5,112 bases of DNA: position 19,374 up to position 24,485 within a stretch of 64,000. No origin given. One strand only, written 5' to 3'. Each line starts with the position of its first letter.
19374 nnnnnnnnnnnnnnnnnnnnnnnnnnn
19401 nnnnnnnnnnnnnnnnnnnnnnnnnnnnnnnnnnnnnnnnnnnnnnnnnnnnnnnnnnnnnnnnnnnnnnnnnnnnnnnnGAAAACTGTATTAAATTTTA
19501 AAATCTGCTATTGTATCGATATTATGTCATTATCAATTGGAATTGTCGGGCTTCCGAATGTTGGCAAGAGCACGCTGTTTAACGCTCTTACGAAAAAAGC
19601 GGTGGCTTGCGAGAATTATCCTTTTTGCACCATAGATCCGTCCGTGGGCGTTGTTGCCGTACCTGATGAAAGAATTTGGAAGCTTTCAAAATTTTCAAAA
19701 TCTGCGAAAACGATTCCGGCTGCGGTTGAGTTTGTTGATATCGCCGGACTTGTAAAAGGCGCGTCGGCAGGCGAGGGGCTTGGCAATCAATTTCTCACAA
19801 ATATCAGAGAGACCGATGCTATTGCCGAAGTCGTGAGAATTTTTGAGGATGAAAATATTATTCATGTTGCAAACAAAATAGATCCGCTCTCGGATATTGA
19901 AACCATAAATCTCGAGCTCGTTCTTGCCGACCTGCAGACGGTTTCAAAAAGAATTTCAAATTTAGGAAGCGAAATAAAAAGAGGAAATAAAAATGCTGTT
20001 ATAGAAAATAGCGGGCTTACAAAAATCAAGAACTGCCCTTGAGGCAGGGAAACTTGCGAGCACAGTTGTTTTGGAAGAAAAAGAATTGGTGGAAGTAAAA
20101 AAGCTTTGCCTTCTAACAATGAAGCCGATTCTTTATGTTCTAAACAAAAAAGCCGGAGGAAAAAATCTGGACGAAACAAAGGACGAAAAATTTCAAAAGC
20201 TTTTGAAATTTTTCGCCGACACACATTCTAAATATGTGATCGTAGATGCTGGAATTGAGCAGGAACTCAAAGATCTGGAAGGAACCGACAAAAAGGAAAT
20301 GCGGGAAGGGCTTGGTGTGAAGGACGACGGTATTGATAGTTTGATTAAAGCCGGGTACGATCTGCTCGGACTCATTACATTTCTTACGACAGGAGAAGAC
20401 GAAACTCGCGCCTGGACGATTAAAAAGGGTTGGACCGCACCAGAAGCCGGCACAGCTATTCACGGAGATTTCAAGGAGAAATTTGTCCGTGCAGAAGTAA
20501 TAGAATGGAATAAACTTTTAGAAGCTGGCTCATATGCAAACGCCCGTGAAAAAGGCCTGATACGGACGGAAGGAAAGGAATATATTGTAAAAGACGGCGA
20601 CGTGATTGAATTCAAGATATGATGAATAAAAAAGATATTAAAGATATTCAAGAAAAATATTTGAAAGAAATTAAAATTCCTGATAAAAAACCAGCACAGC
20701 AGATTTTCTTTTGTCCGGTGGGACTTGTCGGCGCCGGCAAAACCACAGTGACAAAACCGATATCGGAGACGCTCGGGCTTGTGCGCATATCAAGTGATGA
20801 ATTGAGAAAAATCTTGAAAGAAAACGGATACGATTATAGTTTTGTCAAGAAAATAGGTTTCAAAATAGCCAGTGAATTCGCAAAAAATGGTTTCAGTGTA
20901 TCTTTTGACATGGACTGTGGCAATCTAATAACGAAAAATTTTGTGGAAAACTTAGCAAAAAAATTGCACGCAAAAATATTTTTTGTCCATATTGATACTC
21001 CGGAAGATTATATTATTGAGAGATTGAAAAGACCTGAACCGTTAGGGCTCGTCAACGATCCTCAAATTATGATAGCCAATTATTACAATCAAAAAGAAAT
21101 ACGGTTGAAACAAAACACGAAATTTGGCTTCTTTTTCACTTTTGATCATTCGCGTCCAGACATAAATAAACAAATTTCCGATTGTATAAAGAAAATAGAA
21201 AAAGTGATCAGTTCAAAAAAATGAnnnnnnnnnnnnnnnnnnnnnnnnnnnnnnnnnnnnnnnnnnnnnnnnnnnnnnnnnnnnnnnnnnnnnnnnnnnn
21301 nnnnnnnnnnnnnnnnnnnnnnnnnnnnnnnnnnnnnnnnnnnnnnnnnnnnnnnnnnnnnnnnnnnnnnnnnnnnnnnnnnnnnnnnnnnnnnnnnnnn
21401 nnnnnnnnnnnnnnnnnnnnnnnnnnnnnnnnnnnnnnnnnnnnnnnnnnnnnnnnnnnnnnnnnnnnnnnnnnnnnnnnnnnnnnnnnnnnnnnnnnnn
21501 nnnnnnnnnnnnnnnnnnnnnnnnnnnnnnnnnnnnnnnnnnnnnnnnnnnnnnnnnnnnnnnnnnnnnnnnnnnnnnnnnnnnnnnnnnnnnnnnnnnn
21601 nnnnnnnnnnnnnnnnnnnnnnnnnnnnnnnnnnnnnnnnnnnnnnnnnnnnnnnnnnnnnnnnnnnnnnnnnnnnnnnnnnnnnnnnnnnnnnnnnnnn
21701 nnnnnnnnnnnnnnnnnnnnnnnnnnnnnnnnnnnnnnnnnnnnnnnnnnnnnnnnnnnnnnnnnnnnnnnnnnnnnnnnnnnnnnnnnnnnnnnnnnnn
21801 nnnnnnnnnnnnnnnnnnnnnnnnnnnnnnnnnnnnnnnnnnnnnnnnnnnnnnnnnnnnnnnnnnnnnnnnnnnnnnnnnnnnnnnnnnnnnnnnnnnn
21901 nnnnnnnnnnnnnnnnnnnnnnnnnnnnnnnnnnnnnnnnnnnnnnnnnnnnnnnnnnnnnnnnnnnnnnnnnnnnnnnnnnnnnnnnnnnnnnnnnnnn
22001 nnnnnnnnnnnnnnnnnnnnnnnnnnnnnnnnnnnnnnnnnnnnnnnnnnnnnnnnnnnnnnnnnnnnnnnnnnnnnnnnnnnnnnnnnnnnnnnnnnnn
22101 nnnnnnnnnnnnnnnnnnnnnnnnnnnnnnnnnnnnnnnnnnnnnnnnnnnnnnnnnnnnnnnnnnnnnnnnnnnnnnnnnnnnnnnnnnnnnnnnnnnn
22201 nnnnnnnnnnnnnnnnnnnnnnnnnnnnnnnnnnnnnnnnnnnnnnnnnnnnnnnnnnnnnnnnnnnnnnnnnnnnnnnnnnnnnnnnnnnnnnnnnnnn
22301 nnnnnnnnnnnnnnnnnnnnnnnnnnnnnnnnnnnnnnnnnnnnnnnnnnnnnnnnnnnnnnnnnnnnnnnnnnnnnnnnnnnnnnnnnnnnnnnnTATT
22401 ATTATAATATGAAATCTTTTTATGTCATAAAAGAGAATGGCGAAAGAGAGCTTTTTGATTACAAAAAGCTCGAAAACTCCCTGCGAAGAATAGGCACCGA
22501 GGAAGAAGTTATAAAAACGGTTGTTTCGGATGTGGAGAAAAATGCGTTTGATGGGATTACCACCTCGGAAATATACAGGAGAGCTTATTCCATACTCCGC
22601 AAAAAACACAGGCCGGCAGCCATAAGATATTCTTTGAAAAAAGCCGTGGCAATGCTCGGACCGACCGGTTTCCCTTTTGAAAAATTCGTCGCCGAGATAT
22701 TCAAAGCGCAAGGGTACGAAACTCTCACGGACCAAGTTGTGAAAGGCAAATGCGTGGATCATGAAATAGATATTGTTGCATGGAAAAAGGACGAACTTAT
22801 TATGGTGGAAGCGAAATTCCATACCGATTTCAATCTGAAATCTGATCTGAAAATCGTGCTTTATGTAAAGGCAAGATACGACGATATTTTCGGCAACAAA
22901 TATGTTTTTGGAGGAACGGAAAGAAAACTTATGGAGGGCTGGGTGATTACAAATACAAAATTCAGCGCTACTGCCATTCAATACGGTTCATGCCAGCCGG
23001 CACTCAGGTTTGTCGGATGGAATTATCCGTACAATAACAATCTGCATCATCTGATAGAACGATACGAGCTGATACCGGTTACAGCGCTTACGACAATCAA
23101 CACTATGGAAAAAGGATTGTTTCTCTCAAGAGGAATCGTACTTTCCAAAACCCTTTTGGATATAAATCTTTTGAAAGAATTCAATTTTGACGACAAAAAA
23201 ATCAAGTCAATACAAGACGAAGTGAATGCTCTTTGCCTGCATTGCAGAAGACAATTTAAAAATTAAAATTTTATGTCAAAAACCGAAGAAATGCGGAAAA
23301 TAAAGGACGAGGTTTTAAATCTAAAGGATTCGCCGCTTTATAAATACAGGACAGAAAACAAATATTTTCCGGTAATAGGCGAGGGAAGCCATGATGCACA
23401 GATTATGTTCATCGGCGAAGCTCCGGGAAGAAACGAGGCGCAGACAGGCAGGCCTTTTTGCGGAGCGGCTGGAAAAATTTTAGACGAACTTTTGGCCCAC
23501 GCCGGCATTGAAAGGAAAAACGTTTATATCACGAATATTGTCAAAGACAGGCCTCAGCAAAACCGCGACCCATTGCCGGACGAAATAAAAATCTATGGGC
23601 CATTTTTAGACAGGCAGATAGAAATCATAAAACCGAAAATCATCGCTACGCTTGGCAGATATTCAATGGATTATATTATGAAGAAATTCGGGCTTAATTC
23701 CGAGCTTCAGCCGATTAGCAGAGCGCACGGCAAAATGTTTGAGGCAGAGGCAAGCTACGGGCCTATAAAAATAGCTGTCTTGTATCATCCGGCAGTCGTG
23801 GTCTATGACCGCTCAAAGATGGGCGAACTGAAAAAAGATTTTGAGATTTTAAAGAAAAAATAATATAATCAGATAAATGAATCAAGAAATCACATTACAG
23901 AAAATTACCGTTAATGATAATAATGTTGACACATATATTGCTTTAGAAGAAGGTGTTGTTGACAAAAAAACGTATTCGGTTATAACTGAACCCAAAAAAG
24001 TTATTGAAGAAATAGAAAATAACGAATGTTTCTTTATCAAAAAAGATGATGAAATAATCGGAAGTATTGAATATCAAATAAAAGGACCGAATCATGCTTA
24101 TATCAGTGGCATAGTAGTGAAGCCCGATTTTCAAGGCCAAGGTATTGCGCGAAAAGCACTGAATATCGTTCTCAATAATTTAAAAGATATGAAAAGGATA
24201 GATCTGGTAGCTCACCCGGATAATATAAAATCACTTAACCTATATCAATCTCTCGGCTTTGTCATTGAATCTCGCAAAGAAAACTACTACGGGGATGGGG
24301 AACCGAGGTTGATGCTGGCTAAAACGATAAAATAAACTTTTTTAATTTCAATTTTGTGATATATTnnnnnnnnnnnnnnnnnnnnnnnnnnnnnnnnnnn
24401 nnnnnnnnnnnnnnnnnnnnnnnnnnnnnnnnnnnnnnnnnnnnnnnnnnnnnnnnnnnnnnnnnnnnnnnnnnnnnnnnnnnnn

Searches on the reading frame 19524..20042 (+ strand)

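Call 60: search_protein_families(library=pfam, proteins=[window:19524-20042:+], max_evalue=0.0001)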
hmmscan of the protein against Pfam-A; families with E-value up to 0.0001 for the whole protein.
window:19524-20042:+ (172 aa): 2 families
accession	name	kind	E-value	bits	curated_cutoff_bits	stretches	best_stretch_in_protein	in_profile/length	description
PF01926.29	MMR_HSR1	-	1.1e-21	77.4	21.9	1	5-117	2-94/113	50S ribosome-binding GTPase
PF02421.24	FeoB_N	-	1e-08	35.3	27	1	5-49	3-47/156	Ferrous iron transport protein B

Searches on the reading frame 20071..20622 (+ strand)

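Call 60: search_protein_families(library=pfam, proteins=[window:20071-20622:+], max_evalue=0.0001)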
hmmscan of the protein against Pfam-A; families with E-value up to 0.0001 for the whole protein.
window:20071-20622:+ (183 aa): 1 family
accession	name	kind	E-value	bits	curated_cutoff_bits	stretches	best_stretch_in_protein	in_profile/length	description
PF06071.19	YchF-GTPase_C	-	3e-33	114.2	27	1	101-183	1-83/84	Protein of unknown function (DUF933)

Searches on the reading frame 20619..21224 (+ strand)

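Call 60: search_protein_families(library=pfam, proteins=[window:20619-21224:+], max_evalue=0.0001)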
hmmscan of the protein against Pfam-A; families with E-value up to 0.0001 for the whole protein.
window:20619-21224:+ (201 aa): 3 families
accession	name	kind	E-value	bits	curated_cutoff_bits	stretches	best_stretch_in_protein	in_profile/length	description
PF13671.12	AAA_33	-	8.9e-08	33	27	1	34-138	5-117/143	AAA domain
PF13238.12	AAA_18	-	1.9e-06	28.8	29.4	1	35-138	5-110/128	AAA domain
PF13207.12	AAA_17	-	9.3e-06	26.4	27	0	34-136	1-119/136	AAA domain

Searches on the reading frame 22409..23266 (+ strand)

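Call 60: search_protein_families(library=pfam, proteins=[window:22409-23266:+], max_evalue=0.0001)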
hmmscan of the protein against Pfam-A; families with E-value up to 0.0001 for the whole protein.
window:22409-23266:+ (285 aa): 2 families
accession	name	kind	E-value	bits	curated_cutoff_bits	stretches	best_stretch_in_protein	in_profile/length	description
PF03477.21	ATP-cone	-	1.6e-09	38.6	25.8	1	5-73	2-77/88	ATP cone domain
PF04471.18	Mrr_cat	-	3e-08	34.2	21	1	87-193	6-97/115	Restriction endonuclease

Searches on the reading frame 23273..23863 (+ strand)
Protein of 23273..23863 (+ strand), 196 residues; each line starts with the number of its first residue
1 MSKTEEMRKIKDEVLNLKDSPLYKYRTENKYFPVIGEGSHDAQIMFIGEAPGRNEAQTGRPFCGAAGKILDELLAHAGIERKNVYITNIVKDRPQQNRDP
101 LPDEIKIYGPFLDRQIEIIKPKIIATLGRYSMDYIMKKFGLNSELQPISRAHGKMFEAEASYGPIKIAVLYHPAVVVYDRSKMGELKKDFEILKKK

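Call 60: search_protein_families(library=pfam, proteins=[window:23273-23863:+], max_evalue=0.0001)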
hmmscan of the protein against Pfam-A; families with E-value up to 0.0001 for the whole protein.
window:23273-23863:+ (196 aa): 1 family
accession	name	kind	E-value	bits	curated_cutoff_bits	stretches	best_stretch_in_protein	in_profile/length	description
PF03167.25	UDG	-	3.8e-33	115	24.3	1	36-184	2-129/141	Uracil DNA glycosylase superfamily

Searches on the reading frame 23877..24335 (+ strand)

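Call 60: search_protein_families(library=pfam, proteins=[window:23877-24335:+], max_evalue=0.0001)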
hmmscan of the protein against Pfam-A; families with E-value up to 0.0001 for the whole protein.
window:23877-24335:+ (152 aa): 7 families
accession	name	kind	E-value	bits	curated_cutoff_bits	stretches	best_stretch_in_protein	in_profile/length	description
PF00583.31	Acetyltransf_1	-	2.8e-19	70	20.7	1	32-128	13-116/116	Acetyltransferase (GNAT) family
PF13508.13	Acetyltransf_7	-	1.3e-12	48.4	27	1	49-129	3-83/84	Acetyltransferase (GNAT) domain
PF13673.13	Acetyltransf_10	-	6.7e-12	45.9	23.6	1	33-130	13-109/128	Acetyltransferase (GNAT) domain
PF13302.13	Acetyltransf_3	-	7.3e-09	36.9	25.4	1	47-129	51-138/138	Acetyltransferase (GNAT) domain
PF13420.13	Acetyltransf_4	-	4e-06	27.4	24.3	1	31-139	29-145/155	Acetyltransferase (GNAT) domain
PF14542.12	Acetyltransf_CG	-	3.2e-05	24.4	30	1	52-102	2-53/80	GCN5-related N-acetyl-transferase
PF08445.16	FR47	-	9.3e-05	22.8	22.1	0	73-131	21-80/86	FR47-like protein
